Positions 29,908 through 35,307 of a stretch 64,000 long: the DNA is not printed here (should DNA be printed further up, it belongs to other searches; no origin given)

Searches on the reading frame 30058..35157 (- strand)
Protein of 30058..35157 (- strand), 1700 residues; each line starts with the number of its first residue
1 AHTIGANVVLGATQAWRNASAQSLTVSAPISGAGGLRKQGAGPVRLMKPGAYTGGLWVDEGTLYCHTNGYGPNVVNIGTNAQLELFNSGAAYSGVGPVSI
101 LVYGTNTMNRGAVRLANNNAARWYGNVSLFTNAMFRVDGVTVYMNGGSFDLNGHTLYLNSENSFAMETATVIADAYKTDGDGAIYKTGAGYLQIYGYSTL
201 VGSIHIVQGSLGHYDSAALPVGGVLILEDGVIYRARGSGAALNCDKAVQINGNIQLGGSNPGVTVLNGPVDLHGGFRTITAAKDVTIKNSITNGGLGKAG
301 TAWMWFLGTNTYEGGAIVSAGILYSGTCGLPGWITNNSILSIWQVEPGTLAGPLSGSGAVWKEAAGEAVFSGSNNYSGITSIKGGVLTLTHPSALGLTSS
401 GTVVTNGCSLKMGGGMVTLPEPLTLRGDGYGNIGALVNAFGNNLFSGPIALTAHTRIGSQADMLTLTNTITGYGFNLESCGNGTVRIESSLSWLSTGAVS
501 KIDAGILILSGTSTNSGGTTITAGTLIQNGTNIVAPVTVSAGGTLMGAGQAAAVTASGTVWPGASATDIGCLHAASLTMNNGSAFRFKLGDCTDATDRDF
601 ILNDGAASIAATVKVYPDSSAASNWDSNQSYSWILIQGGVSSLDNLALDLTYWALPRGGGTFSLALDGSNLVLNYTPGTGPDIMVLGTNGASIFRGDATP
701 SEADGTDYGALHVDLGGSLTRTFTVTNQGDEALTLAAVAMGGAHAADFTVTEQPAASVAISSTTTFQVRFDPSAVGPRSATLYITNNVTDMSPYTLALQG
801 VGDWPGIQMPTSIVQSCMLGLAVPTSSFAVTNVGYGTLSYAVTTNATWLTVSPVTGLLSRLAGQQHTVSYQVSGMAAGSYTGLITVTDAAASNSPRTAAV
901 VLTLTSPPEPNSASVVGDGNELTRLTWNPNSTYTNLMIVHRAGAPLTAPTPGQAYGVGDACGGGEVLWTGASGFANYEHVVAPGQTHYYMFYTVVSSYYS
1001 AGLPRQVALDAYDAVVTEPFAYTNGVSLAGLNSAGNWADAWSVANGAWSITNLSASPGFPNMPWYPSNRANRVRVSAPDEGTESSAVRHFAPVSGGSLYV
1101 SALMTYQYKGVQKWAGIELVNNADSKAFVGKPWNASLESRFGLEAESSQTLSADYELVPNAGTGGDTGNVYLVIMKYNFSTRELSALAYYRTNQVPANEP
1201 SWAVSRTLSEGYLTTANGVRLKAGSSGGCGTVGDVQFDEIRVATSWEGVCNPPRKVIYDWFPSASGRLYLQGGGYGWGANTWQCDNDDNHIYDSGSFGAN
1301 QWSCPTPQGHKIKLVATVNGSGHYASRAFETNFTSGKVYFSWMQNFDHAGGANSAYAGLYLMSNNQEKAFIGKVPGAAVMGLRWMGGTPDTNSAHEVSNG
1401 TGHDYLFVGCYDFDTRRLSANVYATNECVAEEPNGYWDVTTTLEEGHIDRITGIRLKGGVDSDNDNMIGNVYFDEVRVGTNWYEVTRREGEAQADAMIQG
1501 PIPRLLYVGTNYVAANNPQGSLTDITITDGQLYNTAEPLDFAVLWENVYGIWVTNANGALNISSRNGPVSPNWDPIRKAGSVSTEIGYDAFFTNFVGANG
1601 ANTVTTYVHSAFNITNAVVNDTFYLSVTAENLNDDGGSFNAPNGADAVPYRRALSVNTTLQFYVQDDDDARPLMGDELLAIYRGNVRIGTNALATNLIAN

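Call 6: search_protein_families(library=pfam, proteins=[window:30058-35157:-], max_evalue=0.1)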
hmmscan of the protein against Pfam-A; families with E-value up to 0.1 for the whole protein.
window:30058-35157:- (1700 aa): 8 families
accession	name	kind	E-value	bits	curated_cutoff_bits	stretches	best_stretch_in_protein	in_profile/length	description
PF12951.13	PATR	-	2.5e-11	43.8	27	2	501-526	3-28/30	Passenger-associated-transport-repeat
PF22544.2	HYDIN_VesB_CFA65-like_Ig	-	8.4e-09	36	25.5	1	713-800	15-99/100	HYDIN/CFA65/VesB-like, Ig-like domain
PF19190.6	BACON_2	-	3.7e-06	27.2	25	1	825-901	20-90/94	Viral BACON domain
PF22073.2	Cep192_D4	-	1.9e-05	25.2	35.5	1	713-802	16-111/112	Cep192 domain 4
PF07610.17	DUF1573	-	9.5e-05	22.8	26.1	1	713-800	13-96/98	Protein of unknown function (DUF1573)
PF15780.11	ASH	-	0.00013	22.5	27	1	713-787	19-91/98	Abnormal spindle-like microcephaly-assoc'd, ASPM-SPD-2-Hydin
PF22352.2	K319L-like_PKD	-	0.071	13.6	27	0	863-894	45-76/84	K319L-like, PKD domain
PF13004.13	BACON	-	0.093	13.2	25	1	840-905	3-48/61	Putative binding domain, N-terminal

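Call 53: search_protein_families(library=ncbifam, proteins=[window:30058-35157:-], max_evalue=0.01)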
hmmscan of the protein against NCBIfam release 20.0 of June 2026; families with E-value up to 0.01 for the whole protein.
window:30058-35157:- (1700 aa): 4 families
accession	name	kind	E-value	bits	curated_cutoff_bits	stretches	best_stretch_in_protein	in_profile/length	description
NF011847.1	PRK15319.1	equivalog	4.4e-20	70.5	2249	1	179-640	696-1154/2050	fibronectin-binding autotransporter adhesin ShdA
NF012200.0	choice_anch_D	domain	7.9e-20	71.4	45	1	688-790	7-107/108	choice-of-anchor D domain-containing protein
TIGR02601.1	autotrns_rpt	repeat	2e-10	40.2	19.85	2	365-389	7-31/32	beta strand repeat protein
NF051851.1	AtpSerPepEprS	equivalog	5e-10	38.1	1700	1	486-613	439-562/988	autotransporter serine peptidase EprS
